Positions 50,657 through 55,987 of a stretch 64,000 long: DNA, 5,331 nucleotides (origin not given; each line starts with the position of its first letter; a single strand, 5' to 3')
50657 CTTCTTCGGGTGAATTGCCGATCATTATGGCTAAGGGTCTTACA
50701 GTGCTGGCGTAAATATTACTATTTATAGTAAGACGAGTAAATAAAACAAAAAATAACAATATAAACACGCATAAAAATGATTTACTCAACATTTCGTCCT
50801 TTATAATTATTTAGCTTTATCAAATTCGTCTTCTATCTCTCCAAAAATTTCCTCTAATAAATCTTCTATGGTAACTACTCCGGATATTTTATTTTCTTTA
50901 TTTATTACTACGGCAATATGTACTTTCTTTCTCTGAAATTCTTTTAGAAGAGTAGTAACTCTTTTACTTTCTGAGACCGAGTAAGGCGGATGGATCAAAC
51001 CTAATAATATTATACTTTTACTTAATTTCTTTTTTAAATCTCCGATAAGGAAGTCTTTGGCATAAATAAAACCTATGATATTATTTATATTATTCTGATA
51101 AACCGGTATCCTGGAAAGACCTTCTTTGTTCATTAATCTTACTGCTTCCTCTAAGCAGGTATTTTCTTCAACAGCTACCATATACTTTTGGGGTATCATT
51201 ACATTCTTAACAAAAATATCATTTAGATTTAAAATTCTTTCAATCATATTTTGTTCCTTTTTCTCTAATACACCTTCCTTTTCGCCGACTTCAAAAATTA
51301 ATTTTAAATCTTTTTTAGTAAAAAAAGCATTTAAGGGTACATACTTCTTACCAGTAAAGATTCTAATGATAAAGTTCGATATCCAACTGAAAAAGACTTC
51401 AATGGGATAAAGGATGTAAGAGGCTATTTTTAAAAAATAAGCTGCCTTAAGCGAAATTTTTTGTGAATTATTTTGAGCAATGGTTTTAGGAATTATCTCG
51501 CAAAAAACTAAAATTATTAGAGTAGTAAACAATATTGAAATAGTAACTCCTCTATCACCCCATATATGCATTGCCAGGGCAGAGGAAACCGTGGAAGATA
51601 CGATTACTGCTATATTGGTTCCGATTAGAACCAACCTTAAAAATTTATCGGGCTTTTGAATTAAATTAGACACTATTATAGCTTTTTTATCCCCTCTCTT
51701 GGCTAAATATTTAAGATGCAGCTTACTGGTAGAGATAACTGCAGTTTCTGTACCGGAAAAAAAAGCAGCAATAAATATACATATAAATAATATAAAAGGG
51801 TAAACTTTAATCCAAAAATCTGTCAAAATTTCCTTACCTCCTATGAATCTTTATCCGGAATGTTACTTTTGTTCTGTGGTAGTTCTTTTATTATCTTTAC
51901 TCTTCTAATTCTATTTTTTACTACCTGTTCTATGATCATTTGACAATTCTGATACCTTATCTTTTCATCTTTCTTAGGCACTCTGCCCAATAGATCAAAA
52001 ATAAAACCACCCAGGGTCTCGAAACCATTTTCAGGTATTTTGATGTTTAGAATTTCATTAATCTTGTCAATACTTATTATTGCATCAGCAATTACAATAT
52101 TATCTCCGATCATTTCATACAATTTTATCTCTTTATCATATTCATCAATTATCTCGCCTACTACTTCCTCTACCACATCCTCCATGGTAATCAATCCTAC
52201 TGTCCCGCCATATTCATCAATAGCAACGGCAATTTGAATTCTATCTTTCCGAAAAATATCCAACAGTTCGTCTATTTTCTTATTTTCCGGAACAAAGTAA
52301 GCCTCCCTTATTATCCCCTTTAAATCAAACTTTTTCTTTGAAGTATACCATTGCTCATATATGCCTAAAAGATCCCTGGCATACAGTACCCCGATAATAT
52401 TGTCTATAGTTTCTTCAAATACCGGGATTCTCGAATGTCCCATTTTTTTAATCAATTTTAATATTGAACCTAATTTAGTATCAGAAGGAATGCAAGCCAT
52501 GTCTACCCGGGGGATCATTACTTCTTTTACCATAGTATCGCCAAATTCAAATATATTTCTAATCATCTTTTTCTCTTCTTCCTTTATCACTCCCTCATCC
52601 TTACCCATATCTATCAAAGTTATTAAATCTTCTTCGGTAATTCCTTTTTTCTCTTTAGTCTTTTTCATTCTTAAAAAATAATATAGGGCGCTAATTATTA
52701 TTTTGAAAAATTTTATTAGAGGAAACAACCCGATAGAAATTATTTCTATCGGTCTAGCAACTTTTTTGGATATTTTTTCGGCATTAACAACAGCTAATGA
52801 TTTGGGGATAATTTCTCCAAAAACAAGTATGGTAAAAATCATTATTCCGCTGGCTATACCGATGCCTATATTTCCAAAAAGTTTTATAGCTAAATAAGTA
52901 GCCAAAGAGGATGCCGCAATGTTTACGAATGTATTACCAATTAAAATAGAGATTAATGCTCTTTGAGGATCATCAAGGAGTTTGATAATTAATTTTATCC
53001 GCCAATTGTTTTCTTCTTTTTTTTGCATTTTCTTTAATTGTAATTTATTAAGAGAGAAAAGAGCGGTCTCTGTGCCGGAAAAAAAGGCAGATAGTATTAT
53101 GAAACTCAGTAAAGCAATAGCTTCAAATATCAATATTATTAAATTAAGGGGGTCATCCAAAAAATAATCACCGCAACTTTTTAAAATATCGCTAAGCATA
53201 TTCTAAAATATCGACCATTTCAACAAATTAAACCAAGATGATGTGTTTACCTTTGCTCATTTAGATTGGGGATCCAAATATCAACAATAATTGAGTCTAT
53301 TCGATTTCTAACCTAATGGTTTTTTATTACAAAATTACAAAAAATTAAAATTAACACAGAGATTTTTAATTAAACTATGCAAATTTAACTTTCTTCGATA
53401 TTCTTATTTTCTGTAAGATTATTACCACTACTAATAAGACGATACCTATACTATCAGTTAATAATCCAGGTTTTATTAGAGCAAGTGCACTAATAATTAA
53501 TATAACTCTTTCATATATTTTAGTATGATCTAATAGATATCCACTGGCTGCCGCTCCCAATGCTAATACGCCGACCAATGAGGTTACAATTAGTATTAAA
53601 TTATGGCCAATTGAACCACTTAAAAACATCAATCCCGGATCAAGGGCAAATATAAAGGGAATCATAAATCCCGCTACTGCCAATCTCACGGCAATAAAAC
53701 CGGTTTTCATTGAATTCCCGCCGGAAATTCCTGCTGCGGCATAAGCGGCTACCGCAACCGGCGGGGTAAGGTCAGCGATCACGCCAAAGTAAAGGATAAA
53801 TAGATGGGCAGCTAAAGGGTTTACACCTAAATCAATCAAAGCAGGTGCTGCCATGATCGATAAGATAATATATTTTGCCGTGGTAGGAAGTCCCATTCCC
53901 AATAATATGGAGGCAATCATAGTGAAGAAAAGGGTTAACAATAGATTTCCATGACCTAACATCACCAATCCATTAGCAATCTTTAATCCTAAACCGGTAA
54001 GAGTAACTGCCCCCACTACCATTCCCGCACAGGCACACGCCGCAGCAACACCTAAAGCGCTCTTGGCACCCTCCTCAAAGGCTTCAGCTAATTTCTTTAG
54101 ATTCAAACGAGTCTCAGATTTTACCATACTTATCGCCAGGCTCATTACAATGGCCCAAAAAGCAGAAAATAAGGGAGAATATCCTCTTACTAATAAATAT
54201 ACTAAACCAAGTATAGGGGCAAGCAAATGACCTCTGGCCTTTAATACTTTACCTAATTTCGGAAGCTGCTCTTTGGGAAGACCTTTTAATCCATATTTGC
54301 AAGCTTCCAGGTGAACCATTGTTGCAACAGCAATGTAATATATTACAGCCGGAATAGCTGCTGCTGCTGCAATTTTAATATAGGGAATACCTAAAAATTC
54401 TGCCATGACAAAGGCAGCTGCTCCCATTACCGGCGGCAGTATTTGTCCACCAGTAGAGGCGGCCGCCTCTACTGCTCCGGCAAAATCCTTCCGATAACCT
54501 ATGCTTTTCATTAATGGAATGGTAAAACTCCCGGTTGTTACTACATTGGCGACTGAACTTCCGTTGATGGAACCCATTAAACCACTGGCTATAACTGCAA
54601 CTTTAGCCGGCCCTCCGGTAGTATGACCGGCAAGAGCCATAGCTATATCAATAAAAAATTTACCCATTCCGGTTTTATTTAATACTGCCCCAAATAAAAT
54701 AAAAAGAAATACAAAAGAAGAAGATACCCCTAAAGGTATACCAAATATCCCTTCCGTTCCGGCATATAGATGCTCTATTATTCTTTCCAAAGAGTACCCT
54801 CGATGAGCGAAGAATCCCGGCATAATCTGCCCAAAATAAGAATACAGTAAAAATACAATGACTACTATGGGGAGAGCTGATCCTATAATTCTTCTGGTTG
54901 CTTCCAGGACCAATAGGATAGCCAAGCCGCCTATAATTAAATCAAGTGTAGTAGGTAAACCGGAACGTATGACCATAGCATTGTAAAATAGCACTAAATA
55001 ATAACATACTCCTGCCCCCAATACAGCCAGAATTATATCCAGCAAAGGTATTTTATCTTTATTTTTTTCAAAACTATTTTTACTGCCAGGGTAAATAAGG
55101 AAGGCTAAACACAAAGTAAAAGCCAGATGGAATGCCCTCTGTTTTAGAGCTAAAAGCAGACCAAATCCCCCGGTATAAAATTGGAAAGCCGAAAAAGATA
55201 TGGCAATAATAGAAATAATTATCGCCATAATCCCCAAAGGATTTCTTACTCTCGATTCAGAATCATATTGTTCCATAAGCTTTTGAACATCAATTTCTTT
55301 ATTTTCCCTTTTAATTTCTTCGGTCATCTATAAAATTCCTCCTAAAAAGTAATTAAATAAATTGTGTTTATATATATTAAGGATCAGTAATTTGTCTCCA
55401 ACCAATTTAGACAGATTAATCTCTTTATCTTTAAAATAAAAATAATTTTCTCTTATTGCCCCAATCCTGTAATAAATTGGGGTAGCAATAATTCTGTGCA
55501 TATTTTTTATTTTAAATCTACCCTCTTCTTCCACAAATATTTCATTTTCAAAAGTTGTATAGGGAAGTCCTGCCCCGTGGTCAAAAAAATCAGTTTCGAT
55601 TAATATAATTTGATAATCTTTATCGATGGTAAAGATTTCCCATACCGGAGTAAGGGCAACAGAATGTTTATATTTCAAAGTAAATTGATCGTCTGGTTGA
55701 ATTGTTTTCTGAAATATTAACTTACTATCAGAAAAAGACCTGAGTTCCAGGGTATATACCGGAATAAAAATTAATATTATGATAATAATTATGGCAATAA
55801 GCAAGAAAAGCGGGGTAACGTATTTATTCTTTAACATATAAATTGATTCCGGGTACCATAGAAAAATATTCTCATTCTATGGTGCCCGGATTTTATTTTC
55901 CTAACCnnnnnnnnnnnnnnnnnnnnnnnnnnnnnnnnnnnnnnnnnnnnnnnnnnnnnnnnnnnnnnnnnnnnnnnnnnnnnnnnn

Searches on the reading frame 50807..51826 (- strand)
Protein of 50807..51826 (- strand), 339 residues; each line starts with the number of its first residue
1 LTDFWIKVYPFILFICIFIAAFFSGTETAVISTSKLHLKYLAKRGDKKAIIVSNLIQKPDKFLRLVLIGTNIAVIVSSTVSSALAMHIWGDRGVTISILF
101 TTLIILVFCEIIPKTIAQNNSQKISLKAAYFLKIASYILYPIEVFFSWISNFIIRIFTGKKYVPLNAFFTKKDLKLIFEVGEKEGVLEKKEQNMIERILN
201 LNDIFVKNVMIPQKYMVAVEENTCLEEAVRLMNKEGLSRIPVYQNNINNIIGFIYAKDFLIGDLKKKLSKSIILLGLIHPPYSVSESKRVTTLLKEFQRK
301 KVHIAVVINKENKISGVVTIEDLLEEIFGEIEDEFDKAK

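Call 38: search_protein_families(library=ncbifam, proteins=[window:50807-51826:-], max_evalue=1e-8)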
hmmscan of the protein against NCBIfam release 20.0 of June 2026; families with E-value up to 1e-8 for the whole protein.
window:50807-51826:- (339 aa): 4 families
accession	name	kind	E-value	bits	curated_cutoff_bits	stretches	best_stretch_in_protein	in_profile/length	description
NF008604.1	PRK11573.1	equivalog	2.6e-55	188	475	1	11-331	11-329/428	hypothetical protein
TIGR03520.1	GldE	subfamily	5.8e-54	183.7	376.05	1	14-337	2-320/408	gliding motility-associated protein GldE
NF052568.1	PolamExpPaeASal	equivalog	6.8e-39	133.9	500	1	11-334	6-339/424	polyamine export protein PaeA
NF011675.0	PRK15094.1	equivalog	2.9e-30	105.6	379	1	174-337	38-198/292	CNNM family magnesium/cobalt transport protein CorC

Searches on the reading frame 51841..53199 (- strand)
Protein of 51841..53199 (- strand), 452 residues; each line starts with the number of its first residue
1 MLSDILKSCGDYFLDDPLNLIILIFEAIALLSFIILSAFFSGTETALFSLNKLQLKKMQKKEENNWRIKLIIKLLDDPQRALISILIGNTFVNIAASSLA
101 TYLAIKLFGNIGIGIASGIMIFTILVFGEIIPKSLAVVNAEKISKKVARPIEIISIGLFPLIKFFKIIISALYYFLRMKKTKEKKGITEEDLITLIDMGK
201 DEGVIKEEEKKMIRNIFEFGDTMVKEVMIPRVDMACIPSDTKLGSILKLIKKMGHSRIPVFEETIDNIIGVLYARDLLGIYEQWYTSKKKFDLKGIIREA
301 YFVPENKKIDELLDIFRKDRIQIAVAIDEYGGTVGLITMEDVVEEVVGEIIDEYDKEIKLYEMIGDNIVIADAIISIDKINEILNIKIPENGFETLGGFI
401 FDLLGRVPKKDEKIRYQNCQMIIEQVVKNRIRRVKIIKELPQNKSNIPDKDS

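Call 38: search_protein_families(library=ncbifam, proteins=[window:51841-53199:-], max_evalue=1e-8)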
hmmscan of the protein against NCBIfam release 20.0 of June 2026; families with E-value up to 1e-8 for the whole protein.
window:51841-53199:- (452 aa): 4 families
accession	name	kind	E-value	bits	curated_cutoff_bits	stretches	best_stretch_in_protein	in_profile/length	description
TIGR03520.1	GldE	subfamily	7.8e-92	308.4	376.05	1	33-437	4-406/408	gliding motility-associated protein GldE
NF008604.1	PRK11573.1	equivalog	1.1e-66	225.6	475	1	28-444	11-424/428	hypothetical protein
NF052568.1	PolamExpPaeASal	equivalog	2.9e-50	171.3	500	1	28-434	6-420/424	polyamine export protein PaeA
NF011675.0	PRK15094.1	equivalog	3.7e-44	151.2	379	1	188-437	33-282/292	CNNM family magnesium/cobalt transport protein CorC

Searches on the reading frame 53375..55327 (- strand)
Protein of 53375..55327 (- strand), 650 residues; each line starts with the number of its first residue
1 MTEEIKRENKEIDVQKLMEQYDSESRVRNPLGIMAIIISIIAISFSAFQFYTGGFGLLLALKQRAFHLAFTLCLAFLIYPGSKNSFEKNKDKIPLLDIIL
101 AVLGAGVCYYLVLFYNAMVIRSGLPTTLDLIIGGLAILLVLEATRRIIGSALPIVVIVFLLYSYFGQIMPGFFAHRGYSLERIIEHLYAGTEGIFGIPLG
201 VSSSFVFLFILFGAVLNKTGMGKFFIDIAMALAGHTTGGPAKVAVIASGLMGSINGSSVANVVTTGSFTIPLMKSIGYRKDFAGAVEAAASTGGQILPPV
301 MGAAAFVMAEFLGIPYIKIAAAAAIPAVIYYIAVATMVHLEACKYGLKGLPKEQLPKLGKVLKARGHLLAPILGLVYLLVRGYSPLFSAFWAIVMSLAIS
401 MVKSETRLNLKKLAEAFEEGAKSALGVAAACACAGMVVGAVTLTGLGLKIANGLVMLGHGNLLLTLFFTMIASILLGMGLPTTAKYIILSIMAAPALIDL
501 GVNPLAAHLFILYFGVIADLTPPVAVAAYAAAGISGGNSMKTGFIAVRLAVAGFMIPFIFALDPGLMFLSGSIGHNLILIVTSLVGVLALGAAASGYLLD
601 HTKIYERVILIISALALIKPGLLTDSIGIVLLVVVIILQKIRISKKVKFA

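Call 38: search_protein_families(library=ncbifam, proteins=[window:53375-55327:-], max_evalue=1e-8)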
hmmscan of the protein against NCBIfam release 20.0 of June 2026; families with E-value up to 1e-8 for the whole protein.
window:53375-55327:- (650 aa): 3 families
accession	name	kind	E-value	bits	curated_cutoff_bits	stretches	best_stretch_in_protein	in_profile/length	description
TIGR02123.1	TRAP_fused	subfamily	2.9e-229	762.9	320.65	1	35-643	2-612/615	TRAP transporter fused permease subunit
TIGR00786.1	dctM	subfamily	6.1e-28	97.7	268.45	1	208-536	45-370/405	TRAP transporter large permease subunit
NF011634.1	PRK15060.1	equivalog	1.6e-12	47.2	800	1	206-534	59-384/425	2,3-diketo-L-gulonate TRAP transporter large permease YiaN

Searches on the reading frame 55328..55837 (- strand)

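Call 40: search_protein_families(library=pfam, proteins=[window:55328-55837:-], max_evalue=0.000001)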
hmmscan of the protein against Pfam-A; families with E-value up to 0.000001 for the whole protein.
window:55328-55837:- (169 aa): 1 family
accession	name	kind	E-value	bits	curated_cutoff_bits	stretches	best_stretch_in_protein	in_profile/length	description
PF08905.16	DUF1850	-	2.5e-16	60.2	27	1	52-142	1-87/87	Domain of unknown function (DUF1850)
